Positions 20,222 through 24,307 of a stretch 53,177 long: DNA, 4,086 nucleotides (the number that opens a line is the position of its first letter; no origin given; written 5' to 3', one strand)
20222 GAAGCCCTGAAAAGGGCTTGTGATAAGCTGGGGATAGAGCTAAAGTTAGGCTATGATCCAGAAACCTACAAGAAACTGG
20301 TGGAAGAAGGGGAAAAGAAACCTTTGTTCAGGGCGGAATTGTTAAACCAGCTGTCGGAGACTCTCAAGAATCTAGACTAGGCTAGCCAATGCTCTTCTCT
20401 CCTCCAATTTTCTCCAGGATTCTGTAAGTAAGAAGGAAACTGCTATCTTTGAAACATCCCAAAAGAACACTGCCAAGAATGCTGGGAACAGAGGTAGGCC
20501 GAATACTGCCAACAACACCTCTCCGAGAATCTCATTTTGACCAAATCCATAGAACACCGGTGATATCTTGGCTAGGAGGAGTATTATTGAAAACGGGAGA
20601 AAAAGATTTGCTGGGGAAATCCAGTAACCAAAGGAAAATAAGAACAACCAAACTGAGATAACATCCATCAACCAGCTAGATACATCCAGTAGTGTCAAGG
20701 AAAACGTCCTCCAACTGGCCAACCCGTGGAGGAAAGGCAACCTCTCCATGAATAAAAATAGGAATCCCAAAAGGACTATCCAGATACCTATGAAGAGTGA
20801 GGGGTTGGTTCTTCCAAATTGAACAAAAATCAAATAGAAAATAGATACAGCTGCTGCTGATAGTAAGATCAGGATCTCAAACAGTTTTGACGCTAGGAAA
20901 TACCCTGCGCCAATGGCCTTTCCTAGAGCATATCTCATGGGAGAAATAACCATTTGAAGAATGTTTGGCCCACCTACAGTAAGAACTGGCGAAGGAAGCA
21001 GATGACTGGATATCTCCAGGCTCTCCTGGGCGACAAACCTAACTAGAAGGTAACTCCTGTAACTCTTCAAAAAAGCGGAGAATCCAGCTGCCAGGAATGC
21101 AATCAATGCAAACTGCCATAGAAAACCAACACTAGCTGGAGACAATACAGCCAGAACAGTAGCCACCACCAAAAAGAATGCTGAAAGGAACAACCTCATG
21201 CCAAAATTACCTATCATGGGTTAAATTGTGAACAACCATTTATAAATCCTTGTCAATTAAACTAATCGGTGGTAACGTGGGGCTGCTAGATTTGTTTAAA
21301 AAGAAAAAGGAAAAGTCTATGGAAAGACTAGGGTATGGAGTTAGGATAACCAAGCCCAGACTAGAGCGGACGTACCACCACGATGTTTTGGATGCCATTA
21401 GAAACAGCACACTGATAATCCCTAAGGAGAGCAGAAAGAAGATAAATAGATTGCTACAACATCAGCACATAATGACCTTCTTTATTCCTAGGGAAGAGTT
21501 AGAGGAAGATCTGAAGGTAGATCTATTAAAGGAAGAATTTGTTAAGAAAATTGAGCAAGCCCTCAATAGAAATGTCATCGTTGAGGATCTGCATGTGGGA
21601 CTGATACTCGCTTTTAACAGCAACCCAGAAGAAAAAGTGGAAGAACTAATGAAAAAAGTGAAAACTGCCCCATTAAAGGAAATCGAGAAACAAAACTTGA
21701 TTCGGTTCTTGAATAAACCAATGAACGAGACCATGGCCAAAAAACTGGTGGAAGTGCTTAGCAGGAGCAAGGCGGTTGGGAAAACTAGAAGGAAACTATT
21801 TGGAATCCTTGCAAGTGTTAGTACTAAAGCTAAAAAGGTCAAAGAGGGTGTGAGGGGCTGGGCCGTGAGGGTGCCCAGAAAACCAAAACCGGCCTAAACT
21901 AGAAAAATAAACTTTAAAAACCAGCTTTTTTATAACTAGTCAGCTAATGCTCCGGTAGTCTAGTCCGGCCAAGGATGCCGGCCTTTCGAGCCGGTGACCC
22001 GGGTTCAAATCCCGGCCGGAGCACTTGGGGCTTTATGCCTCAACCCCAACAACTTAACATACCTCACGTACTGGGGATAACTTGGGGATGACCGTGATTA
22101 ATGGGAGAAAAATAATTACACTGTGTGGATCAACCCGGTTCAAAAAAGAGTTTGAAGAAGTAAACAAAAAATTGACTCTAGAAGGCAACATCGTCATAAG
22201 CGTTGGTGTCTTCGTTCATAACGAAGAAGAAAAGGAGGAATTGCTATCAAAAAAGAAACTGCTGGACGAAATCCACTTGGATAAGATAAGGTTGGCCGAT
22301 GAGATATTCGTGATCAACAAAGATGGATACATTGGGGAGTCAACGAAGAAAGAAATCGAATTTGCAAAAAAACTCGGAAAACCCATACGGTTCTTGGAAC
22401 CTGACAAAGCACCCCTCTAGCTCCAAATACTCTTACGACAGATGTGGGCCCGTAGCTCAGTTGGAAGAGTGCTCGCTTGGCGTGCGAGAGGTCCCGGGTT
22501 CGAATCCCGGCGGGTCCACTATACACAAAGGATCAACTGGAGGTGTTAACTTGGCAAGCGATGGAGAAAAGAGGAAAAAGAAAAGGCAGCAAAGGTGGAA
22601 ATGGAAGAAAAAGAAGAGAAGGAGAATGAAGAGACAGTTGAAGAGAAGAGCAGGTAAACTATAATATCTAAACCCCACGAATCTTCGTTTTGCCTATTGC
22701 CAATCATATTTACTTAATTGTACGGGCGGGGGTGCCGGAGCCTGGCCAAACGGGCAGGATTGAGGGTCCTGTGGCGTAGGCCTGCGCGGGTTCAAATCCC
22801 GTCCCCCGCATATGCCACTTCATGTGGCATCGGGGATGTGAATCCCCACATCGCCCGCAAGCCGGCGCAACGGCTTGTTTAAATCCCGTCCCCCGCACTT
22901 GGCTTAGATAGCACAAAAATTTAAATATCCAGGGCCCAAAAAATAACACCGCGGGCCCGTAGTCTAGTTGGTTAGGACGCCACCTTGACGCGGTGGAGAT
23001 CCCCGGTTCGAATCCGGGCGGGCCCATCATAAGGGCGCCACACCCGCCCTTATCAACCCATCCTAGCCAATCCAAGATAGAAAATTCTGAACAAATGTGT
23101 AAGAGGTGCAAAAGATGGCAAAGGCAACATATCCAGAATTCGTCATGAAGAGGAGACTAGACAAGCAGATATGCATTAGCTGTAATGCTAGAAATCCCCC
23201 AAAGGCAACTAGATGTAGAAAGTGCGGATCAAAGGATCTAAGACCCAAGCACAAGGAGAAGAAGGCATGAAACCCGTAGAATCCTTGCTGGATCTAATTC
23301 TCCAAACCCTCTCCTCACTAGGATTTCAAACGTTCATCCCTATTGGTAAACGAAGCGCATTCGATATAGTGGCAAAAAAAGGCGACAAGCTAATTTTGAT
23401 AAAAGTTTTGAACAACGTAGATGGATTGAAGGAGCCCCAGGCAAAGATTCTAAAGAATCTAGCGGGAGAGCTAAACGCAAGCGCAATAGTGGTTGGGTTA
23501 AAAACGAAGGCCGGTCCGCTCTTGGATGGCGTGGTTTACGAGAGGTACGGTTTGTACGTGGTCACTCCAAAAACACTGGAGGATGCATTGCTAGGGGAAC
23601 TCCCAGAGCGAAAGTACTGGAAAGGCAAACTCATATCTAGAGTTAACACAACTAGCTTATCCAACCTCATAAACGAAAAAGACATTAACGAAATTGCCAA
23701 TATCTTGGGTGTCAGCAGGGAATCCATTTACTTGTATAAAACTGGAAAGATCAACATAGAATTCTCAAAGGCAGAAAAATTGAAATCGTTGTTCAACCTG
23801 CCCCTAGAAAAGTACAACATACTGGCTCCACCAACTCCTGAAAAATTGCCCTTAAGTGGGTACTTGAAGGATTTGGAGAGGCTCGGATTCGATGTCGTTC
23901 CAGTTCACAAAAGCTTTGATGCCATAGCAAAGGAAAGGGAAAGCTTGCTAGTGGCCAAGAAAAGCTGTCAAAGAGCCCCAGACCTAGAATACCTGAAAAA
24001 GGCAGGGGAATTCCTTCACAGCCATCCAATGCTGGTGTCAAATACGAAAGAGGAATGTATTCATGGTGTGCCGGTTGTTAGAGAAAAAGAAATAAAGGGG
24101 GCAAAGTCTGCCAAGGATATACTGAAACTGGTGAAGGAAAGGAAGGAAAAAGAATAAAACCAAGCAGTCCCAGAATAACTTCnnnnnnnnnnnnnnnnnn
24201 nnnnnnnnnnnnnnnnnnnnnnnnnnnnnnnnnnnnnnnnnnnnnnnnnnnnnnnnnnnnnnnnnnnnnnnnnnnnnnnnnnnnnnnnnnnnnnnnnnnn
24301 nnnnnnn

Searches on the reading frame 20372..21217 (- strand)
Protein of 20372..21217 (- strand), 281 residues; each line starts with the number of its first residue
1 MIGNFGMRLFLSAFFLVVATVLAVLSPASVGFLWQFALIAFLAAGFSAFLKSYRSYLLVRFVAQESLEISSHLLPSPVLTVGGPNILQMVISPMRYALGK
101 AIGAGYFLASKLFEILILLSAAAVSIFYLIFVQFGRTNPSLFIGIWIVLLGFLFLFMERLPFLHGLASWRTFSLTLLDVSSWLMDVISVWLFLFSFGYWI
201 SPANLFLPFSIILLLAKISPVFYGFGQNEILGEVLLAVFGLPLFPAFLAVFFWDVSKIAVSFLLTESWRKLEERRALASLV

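Call 64: search_protein_families(library=pfam, proteins=[window:20372-21217:-], max_evalue=0.01)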
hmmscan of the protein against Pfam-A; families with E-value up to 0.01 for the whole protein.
window:20372-21217:- (281 aa): 0 families

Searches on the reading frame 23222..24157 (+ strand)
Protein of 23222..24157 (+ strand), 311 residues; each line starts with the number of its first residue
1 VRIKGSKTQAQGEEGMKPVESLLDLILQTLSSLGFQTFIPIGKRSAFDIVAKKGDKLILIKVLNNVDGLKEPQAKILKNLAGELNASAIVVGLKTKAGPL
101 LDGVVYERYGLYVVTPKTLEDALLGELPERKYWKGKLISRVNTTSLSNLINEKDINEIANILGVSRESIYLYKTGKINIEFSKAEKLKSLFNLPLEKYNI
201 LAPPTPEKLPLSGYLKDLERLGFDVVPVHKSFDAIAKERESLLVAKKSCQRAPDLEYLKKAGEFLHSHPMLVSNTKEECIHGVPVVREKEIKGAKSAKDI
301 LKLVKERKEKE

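Call 64: search_protein_families(library=pfam, proteins=[window:23222-24157:+], max_evalue=0.01)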
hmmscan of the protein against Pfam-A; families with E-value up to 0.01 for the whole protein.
window:23222-24157:+ (311 aa): 2 families
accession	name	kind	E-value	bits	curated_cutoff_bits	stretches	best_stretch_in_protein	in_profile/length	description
PF01381.28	HTH_3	-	0.0044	17.5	23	0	156-196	13-53/55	Helix-turn-helix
PF12844.13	HTH_19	-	0.0065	16.8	30.2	0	153-197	13-57/64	Helix-turn-helix domain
